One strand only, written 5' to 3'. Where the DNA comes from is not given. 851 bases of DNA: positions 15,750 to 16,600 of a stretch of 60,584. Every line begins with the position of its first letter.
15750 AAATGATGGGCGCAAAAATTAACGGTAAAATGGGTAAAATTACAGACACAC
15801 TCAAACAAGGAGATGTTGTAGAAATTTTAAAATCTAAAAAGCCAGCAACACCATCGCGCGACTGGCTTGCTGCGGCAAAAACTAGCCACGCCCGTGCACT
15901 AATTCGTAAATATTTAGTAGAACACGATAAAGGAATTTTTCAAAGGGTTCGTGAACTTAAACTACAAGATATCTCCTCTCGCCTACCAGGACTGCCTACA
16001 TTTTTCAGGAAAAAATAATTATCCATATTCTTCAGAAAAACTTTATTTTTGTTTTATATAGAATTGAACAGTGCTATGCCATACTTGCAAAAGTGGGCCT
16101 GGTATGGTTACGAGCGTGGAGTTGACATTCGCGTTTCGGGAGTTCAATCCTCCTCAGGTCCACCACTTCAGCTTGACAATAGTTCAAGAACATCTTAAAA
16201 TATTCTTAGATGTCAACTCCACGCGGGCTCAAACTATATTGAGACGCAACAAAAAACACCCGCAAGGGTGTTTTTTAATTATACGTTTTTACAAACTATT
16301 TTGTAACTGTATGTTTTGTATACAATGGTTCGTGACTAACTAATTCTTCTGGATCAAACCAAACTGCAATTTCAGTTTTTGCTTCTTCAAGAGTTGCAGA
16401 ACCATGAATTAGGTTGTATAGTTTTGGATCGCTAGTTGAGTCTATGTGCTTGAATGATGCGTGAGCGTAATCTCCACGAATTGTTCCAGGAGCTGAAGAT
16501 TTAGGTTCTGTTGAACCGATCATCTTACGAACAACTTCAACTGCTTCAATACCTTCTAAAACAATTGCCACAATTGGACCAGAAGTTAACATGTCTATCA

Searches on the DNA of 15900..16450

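Call 70: search_rna_families(source=window, start=15900, end=16450, threshold=evalue, max_evalue=1)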
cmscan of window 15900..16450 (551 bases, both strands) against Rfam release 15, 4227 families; matches with E-value up to 1: 2.
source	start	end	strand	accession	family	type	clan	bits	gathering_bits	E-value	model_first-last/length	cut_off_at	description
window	16196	16273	+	RF02236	asX2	Gene; sRNA;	-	17.5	70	0.67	1-87/87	no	Xanthomonas sRNA asX2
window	15900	16165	+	RF00023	tmRNA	Gene;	CL00001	12.4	47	0.0063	63-374/374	5'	transfer-messenger RNA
